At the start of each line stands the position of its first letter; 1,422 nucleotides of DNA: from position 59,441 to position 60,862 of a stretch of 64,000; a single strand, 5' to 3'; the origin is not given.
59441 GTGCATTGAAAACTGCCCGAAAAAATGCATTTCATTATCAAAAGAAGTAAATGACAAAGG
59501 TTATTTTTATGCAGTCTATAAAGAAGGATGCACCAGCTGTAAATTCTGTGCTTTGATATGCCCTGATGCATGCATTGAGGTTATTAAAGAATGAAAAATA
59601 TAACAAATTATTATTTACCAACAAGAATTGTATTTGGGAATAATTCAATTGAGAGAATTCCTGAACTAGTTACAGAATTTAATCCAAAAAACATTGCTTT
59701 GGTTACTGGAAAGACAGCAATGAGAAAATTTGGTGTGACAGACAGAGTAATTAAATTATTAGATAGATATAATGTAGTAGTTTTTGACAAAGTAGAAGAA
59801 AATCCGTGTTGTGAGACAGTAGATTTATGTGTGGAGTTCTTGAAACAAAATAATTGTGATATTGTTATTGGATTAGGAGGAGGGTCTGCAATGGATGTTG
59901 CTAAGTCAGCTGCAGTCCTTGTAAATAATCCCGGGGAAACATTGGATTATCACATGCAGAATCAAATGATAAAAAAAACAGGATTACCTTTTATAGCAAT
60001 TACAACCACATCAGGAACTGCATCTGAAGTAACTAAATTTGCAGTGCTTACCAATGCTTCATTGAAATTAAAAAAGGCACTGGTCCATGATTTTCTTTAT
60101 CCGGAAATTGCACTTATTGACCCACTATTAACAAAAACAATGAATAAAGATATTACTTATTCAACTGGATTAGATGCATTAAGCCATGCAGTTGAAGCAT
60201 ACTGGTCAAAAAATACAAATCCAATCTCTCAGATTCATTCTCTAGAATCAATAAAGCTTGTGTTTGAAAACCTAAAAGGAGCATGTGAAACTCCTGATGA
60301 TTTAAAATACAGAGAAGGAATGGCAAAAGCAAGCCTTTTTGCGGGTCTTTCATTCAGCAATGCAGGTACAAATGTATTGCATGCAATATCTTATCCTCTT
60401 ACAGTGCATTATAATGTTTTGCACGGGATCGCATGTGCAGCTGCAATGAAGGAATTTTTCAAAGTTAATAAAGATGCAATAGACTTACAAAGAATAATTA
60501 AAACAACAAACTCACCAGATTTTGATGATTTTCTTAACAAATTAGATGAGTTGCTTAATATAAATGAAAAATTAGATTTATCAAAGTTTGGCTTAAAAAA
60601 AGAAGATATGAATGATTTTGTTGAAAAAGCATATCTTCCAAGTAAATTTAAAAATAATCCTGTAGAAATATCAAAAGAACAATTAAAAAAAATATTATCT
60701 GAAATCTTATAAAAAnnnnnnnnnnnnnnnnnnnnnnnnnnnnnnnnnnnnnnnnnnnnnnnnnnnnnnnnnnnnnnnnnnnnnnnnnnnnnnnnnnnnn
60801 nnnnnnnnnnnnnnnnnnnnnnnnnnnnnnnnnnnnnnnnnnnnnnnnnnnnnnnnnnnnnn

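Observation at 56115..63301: Two tandem OFOR operons in delta-X-alpha-beta-gamma order, each with an NAD(P) oxidoreductase inserted between delta and alpha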

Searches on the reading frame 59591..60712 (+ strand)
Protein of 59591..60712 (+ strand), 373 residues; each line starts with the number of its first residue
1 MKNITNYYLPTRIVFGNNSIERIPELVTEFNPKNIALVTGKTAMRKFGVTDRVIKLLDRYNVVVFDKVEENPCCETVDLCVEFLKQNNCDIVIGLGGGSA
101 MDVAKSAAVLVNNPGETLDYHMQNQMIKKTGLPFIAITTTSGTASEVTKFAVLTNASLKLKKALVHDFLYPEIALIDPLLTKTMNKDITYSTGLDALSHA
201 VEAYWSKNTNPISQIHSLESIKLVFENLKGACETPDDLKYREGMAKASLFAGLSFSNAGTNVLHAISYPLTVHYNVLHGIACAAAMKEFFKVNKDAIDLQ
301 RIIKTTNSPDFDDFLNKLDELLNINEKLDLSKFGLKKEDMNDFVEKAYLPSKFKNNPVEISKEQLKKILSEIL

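Call 3: search_protein_families(library=pfam, proteins=[window:59591-60712:+])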
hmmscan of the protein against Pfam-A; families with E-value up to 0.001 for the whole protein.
window:59591-60712:+ (373 aa): 3 families
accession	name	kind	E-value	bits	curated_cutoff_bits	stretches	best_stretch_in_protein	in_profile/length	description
PF00465.25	Fe-ADH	-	2.1e-50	171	31.3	1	10-178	1-168/168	Iron-containing alcohol dehydrogenase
PF25137.1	ADH_Fe_C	-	4e-38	131.5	27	1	190-372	2-193/194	Fe-containing alcohol dehydrogenase family, C-terminal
PF13685.12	Fe-ADH_2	-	3.8e-11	43.7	28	1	14-113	1-99/149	Iron-containing alcohol dehydrogenase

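Call 5: search_protein_families(library=ncbifam, proteins=[window:59591-60712:+], max_evalue=0.00001)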
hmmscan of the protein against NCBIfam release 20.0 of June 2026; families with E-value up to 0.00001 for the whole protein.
window:59591-60712:+ (373 aa): 15 families
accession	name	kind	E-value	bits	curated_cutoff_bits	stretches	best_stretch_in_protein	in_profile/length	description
NF041833.1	Fe_ADH_ErcA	equivalog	1.5e-73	248.1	550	1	12-372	10-381/382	alcohol dehydrogenase-like regulatory protein ErcA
TIGR03405.1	Phn_Fe-ADH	equivalog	8e-69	232.1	423.7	1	7-352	1-348/355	iron-containing alcohol dehydrogenase PsrA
TIGR02638.1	lactal_redase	equivalog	2.6e-67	227.3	523.15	1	9-368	6-378/379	lactaldehyde reductase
NF010378.0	PRK13805.1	equivalog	6.9e-62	209.4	951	1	3-359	455-823/872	bifunctional acetaldehyde-CoA/alcohol dehydrogenase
NF007911.0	PRK10624.1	equivalog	8.4e-60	202.7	537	1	14-371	12-380/382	lactaldehyde reductase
NF007363.0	PRK09860.1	equivalog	4.6e-58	197.2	581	1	6-287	5-286/383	L-threonine dehydrogenase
NF053866.1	CholDhdGbsBBac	equivalog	6.6e-58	196.2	550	1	1-302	6-312/392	choline dehydrogenase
NF058672.1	4HyButDHCUPNE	equivalog_domain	1e-56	192.7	500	1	8-371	6-376/378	4-hydroxybutyrate dehydrogenase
NF050025.1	SulfAcetaldRedSarD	equivalog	8.8e-56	189.4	700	1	11-370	9-382/385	sulfoacetaldehyde reductase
NF011998.0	PRK15454.1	equivalog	3.8e-47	160.9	556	1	69-366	87-388/395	ethanolamine utilization ethanol dehydrogenase EutG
TIGR04266.1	NDMA_methanol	equivalog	3e-34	118.6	625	1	42-293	46-303/420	NDMA-dependent methanol dehydrogenase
NF011717.0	PRK15138.1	equivalog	7.7e-26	91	645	1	6-251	5-251/387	alcohol dehydrogenase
NF041822.1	daptide_DH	equivalog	2.5e-15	56.2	300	1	45-210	12-181/363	daptide-type RiPP biosynthesis dehydogenase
NF006941.0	PRK09423.1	subfamily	1.7e-12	46.9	336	1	8-113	6-109/367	glycerol dehydrogenase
NF002022.0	PRK00843.1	equivalog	2e-12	46.8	413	1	4-110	5-109/350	NAD(P)-dependent glycerol-1-phosphate dehydrogenase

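Call 17: find_homologous_proteins(query=window:59591-60712:+, max_evalue=1e-60)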
Query window:59591-60712:+ (373 aa): 94 proteins with E <= 1e-60 among 8000 candidates.
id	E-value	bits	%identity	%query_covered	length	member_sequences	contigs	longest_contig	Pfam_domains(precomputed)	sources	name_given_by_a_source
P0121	4.0e-244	827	100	100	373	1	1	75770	PF13685.13,PF25137.1,PF00465.26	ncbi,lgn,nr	ncbi:iron-containing alcohol dehydrogenase [Candidatus Woesearchaeota archaeon]|nr:iron-containing a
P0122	1.0e-113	398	47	100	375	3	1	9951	PF13685.13,PF25137.1,PF00465.26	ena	-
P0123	2.0e-111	391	47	99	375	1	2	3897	PF13685.13,PF25137.1,PF00465.26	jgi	jgi:alcohol dehydrogenase class IV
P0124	1.4e-109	385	47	100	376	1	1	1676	PF13685.13,PF25137.1,PF00465.26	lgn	-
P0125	4.2e-103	363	46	98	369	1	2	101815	PF13685.13,PF25137.1,PF00465.26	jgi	jgi:phosphonate metabolism-associated iron-containing alcohol dehydrogenase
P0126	9.1e-96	339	46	98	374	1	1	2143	PF13685.13,PF25137.1,PF00465.26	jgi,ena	-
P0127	1.6e-93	332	44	99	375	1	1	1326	PF13685.13,PF25137.1,PF00465.26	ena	-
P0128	4.3e-92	327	44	98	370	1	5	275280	PF13685.13,PF25137.1,PF00465.26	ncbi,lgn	-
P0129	2.8e-89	318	44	99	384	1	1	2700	PF13685.13,PF25137.1,PF00465.26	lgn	-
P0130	2.0e-88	315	41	99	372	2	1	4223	PF13685.13,PF25137.1,PF00465.26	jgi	jgi:phosphonate metabolism-associated iron-containing alcohol dehydrogenase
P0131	4.6e-88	314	40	99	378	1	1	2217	PF13685.13,PF25137.1,PF00465.26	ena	-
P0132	3.6e-87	311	43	98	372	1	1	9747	PF13685.13,PF25137.1,PF00465.26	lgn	-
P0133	1.8e-86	309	43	98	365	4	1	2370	PF13685.13,PF25137.1,PF00465.26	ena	-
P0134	2.9e-85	305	43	99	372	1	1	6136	PF13685.13,PF25137.1,PF00465.26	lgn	-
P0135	1.5e-84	302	40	98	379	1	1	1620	PF13685.13,PF25137.1,PF00465.26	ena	-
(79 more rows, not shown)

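Call 19: find_encoding_contigs(protein=P0122, flank=6000, max_places=2)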
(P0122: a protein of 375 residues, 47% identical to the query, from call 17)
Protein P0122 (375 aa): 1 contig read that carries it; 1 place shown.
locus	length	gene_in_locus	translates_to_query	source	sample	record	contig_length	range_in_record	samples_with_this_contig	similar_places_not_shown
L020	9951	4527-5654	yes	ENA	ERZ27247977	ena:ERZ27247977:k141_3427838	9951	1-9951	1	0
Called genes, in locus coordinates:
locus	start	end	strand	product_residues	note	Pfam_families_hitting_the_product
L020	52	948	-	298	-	PF00535:Glycos_transf_2, PF10111:Glyco_tranf_2_2 (weak), PF13641:Glyco_tranf_2_3, PF13632:Glyco_trans_2_3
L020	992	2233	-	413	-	-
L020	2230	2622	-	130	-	PF00391:PEP-utilizers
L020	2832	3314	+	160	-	-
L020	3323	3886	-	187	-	PF00352:TBP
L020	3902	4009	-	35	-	-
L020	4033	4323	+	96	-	-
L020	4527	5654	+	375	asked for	PF00465:Fe-ADH, PF13685:Fe-ADH_2, PF25137:ADH_Fe_C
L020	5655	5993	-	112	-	-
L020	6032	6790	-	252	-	PF19810:HFX_2341_N (weak)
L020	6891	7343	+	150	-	PF03819:MazG (weak), PF12643:MazG-like (weak)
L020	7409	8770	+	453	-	PF19290:PmbA_TldD_2nd, PF19289:PmbA_TldD_3rd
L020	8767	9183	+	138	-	PF00293:NUDIX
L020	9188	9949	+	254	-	?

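Call 20: find_encoding_contigs(protein=P0125, flank=6000, max_places=2)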
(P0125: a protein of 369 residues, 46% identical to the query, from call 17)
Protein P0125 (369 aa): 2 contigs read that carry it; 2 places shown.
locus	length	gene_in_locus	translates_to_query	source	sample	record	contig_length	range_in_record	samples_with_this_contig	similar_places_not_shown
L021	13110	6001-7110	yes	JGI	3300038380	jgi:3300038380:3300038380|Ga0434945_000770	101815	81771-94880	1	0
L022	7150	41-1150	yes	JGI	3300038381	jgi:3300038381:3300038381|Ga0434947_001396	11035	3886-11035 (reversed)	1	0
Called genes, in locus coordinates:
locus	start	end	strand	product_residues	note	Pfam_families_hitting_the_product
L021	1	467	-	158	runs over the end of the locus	PF01988:VIT1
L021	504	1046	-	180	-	PF13298:LigD_N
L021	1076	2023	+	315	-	PF00535:Glycos_transf_2, PF10111:Glyco_tranf_2_2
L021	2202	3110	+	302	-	PF00483:NTP_transferase, PF12804:NTP_transf_3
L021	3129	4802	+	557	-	PF13714:PEP_mutase, PF00463:ICL (weak), PF12804:NTP_transf_3 (faint)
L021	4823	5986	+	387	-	PF02776:TPP_enzyme_N, PF02775:TPP_enzyme_C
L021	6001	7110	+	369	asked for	PF00465:Fe-ADH, PF13685:Fe-ADH_2, PF25137:ADH_Fe_C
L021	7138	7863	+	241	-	PF00483:NTP_transferase, PF12804:NTP_transf_3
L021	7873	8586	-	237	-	PF04991:LicD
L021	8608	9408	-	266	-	PF03706:LPG_synthase_TM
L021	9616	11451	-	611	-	PF13231:PMT_2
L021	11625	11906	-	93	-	PF00736:EF1_GNE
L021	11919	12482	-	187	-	PF00252:Ribosomal_L16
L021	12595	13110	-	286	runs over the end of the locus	PF23023:Anti-Pycsar_Apyc1 (weak), PF12706:Lactamase_B_2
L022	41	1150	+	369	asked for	PF00465:Fe-ADH, PF13685:Fe-ADH_2, PF25137:ADH_Fe_C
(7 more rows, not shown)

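Call 21: find_encoding_contigs(protein=P0128, flank=6000, max_places=2)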
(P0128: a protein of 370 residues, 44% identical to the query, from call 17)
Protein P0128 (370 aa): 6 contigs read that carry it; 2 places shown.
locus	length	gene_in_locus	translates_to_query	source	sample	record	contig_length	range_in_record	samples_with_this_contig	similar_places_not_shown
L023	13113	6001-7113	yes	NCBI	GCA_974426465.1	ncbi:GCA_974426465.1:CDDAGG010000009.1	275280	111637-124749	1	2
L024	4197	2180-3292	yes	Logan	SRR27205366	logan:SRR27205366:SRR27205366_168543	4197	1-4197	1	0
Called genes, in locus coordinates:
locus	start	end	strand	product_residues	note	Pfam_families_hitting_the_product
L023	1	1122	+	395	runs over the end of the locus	PF01926:MMR_HSR1, PF08438:YGR210-like_G4, PF02824:TGS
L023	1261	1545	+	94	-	-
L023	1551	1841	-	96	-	-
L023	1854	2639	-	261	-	-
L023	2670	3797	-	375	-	PF13191:AAA_16, PF01637:ATPase_2 (weak), PF00004:AAA (weak), PF13401:AAA_22, PF22703:Cdc6_lid, PF09079:WHD_Cdc6 (weak)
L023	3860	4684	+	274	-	PF01261:AP_endonuc_2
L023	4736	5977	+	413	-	PF01595:CNNM, PF00571:CBS, PF03471:CorC_HlyC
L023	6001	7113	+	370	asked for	PF00465:Fe-ADH, PF13685:Fe-ADH_2, PF25137:ADH_Fe_C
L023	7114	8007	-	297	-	-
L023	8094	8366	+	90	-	-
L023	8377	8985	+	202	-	PF01022:HTH_5, PF12840:HTH_20 (weak), PF14947:HTH_45 (weak)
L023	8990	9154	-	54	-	-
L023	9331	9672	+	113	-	-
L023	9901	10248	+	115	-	-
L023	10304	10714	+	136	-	-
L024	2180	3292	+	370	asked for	PF00465:Fe-ADH, PF13685:Fe-ADH_2, PF25137:ADH_Fe_C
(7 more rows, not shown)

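Call 28: search_solved_structures(query=window:59591-60712:+, max_evalue=1e-20)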
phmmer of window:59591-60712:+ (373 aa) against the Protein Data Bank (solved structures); distinct sequences matched with E-value up to 1e-20: 34.
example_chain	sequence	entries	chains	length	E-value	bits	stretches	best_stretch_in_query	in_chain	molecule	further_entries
6jko_A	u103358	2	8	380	9.4e-61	209.1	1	6-366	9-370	Methanol dehydrogenase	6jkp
1o2d_A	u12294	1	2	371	1e-55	192.5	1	4-372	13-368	Alcohol dehydrogenase, iron-containing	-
1vhd_A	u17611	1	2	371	1.3e-55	192.1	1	4-372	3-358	alcohol dehydrogenase, iron-containing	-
3owo_A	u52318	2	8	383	1.4e-53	185.5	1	6-294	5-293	Alcohol dehydrogenase 2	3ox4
8zwd_B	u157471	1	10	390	4.7e-51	177.2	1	5-287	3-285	NAD(P)-dependent methanol dehydrogenase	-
8zrl_A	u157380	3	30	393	4.3e-49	170.7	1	6-287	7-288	NAD-dependent methanol dehydrogenase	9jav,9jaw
5yvm_A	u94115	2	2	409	5.7e-48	167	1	9-370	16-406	alcohol dehydrogenase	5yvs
5yvr_A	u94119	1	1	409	2e-47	165.2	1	9-370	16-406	alcohol dehydrogenase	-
3bfj_A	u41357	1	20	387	2.7e-47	164.8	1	6-291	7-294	1,3-propanediol oxidoreductase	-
9jx4_A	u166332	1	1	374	1.7e-45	158.9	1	35-371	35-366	Aldehyde-alcohol dehydrogenase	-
9ldl_C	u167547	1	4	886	8.1e-43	150.1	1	6-295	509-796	Aldehyde dehydrogenase family protein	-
3zdr_A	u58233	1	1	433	3.1e-41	144.9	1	2-293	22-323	ALCOHOL DEHYDROGENASE DOMAIN OF THE BIFUNCTIONAL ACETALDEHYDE DEHYDROGENASE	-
4fr2_A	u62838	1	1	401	1.1e-39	139.8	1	6-371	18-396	1,3-propanediol dehydrogenase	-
1vlj_A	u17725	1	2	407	9.3e-34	120.3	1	7-304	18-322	NADH-dependent butanol dehydrogenase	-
7qlq_AAA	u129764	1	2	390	6.6e-33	117.5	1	15-296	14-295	Lactaldehyde reductase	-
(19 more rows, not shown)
